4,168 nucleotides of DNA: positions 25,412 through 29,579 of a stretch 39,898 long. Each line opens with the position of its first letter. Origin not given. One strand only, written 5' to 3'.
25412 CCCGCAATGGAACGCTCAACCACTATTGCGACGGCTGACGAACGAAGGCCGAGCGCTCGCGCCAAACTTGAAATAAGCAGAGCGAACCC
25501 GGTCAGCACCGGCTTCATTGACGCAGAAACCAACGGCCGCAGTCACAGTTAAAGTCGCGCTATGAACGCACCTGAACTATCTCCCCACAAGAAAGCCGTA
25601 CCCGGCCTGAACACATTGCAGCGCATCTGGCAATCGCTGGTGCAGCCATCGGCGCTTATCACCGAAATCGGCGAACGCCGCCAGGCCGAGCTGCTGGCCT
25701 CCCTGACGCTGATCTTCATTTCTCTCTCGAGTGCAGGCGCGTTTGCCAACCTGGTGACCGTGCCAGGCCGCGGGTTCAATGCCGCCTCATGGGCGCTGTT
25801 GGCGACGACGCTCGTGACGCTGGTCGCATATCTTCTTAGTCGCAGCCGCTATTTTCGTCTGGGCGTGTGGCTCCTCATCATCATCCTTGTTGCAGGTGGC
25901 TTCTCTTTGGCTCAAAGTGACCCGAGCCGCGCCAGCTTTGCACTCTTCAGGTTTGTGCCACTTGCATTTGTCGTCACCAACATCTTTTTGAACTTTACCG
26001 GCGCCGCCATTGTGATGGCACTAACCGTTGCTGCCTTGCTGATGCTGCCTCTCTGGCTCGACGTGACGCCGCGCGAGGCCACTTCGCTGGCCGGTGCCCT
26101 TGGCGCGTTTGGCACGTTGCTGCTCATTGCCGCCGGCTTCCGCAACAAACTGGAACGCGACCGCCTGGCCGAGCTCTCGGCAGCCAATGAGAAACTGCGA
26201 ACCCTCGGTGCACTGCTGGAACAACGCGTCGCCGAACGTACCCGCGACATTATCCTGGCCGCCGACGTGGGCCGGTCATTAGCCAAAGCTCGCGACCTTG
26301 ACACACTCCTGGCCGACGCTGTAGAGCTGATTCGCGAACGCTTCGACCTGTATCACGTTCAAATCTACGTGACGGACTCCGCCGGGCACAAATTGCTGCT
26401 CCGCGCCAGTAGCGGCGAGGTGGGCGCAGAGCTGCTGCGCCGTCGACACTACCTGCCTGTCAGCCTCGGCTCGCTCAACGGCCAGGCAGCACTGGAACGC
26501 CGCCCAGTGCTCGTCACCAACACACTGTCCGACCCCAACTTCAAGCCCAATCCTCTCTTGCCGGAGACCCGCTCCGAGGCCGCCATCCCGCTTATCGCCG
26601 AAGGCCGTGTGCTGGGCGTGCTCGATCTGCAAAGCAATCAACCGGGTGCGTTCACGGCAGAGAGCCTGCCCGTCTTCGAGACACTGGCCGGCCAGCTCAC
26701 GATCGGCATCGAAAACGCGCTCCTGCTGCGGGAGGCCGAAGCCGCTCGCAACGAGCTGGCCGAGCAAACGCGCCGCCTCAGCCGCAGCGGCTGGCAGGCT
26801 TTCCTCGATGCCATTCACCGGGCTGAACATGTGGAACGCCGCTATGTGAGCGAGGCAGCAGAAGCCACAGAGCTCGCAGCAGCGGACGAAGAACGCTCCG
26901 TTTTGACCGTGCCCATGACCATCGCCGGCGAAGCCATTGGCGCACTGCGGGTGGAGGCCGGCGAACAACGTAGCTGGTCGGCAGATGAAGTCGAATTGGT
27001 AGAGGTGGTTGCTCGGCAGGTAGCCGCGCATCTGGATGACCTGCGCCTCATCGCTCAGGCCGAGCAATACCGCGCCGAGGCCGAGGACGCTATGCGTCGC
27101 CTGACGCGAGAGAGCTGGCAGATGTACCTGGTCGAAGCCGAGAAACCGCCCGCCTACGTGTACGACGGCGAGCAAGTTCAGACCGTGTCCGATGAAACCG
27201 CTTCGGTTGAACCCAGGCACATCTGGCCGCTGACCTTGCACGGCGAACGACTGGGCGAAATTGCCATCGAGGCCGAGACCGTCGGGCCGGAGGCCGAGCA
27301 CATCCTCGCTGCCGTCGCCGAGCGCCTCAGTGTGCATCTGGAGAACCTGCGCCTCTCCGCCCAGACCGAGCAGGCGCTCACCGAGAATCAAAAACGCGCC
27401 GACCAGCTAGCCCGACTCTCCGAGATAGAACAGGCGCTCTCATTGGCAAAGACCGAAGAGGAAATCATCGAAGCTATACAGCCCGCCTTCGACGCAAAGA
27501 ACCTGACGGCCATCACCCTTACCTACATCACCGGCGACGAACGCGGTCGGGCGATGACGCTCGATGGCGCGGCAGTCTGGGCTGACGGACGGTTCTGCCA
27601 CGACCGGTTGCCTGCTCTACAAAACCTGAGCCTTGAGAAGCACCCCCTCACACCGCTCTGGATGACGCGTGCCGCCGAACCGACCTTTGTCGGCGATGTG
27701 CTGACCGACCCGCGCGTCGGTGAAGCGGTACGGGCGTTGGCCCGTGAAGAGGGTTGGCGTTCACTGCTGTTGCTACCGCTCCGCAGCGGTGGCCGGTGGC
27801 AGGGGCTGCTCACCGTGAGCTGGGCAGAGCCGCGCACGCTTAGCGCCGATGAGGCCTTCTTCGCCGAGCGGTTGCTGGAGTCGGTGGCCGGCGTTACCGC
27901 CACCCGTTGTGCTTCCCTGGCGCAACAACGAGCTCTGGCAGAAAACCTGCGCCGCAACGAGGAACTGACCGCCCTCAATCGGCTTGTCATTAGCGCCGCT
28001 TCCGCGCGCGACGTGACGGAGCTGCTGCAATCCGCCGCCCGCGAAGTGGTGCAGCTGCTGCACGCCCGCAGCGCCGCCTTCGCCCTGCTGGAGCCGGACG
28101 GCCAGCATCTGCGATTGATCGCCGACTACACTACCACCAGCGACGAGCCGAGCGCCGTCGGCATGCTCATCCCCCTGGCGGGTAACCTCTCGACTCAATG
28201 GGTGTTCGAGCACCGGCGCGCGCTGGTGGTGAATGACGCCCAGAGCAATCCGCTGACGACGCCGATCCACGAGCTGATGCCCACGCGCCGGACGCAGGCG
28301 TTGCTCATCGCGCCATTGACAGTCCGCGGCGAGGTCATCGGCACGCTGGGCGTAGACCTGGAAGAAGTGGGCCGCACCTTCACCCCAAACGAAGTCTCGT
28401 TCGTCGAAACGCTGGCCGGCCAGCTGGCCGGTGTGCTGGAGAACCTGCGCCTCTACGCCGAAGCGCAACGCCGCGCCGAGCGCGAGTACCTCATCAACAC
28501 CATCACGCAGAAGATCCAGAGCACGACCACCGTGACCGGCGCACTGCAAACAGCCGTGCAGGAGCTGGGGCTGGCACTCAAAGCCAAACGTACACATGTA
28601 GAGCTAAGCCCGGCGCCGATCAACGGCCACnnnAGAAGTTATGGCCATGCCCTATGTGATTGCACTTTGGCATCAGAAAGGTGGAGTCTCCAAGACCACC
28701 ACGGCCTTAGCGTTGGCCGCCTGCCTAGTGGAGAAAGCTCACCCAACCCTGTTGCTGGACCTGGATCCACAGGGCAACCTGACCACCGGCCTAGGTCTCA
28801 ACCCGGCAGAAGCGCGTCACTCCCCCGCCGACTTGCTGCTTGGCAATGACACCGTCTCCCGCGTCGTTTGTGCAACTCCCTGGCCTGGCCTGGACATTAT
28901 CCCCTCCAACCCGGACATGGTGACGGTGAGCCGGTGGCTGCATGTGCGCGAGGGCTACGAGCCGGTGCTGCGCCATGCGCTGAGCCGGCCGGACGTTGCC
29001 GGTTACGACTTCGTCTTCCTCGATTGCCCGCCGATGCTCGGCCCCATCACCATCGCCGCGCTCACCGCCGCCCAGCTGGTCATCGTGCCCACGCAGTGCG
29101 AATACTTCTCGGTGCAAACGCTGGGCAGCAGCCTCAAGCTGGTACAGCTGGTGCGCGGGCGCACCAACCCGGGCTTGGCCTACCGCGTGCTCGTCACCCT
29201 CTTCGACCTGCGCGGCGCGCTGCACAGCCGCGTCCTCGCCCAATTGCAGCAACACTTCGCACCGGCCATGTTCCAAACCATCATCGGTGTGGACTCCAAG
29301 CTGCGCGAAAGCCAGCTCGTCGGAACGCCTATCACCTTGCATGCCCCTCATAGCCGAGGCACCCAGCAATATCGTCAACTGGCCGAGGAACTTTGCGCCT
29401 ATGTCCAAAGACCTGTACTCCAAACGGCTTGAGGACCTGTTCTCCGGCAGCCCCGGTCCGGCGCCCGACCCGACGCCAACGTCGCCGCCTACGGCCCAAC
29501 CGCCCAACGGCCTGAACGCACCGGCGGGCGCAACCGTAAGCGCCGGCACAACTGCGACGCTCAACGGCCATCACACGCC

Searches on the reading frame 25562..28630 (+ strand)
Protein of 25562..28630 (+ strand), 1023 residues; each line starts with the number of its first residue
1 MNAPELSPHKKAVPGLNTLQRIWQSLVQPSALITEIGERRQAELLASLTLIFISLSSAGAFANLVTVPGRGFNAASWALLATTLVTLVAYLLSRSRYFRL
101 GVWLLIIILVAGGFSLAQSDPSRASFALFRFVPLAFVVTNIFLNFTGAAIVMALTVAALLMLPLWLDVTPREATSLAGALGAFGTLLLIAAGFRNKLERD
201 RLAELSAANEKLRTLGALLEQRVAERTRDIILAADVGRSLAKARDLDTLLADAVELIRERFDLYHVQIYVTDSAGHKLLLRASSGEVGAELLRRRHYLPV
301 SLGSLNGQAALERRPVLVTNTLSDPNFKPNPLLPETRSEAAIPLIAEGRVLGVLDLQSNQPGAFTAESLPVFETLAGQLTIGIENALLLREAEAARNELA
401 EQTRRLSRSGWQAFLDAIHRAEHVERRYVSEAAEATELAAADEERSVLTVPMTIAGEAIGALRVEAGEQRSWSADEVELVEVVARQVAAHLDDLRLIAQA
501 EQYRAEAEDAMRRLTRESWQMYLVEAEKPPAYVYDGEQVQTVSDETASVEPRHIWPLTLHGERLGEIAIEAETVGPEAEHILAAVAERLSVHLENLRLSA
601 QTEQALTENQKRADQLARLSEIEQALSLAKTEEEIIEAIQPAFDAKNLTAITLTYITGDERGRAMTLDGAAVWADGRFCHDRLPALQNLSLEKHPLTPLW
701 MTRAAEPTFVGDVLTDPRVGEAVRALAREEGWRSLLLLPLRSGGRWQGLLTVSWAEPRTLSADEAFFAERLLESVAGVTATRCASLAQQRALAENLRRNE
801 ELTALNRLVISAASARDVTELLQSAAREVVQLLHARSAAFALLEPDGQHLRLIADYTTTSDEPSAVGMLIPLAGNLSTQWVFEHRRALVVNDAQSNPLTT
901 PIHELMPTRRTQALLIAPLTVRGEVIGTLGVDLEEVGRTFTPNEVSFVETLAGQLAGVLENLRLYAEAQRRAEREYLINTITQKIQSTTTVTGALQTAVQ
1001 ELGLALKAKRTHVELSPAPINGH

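Call 3: search_protein_families(library=pfam, proteins=[window:25562-28630:+], max_evalue=0.01)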
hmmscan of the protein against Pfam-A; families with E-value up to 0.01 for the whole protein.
window:25562-28630:+ (1023 aa): 4 families
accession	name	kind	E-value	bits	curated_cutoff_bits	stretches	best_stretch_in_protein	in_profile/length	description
PF13185.12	GAF_2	-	2.5e-53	180.3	28.6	4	243-384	1-136/136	GAF domain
PF01590.32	GAF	-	1.1e-43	149.4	22.4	4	817-957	1-131/133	GAF domain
PF13492.12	GAF_3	-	1.1e-30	107.1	27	3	818-961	2-129/129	GAF domain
PF15714.11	SpoVT_C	-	5e-06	27.1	27.5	0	881-956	52-124/128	Stage V sporulation protein T C-terminal, transcription factor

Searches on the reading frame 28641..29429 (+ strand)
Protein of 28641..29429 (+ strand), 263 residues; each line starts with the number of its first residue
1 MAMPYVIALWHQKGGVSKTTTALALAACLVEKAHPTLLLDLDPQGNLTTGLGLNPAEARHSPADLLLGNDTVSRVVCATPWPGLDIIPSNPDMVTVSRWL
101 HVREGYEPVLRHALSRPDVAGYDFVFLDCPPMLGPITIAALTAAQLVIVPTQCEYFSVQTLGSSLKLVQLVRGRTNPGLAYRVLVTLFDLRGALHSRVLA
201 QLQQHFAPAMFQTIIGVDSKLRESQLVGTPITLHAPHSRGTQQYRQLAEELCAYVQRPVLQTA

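Call 3: search_protein_families(library=pfam, proteins=[window:28641-29429:+], max_evalue=0.01)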
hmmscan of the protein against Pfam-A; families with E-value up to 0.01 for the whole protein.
window:28641-29429:+ (263 aa): 6 families
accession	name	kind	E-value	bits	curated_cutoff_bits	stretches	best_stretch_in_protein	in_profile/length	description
PF13614.12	AAA_31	-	4.5e-42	144.4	27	1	6-179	3-175/177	AAA domain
PF01656.29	CbiA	-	8.4e-14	52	25.4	1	7-229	1-123/125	CobQ/CobB/MinD/ParA nucleotide binding domain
PF10609.15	ParA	-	1.9e-06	27.9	27.1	1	5-46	4-45/246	NUBPL iron-transfer P-loop NTPase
PF06564.18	CBP_BcsQ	-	6.8e-06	26.2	21.3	1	7-249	4-231/234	Cellulose biosynthesis protein BcsQ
PF02374.21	ArsA_ATPase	-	9.3e-05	22.2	24.3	1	13-48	9-44/305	Anion-transporting ATPase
PF09140.17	MipZ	-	0.00047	20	20.7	0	6-43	2-39/262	ATPase MipZ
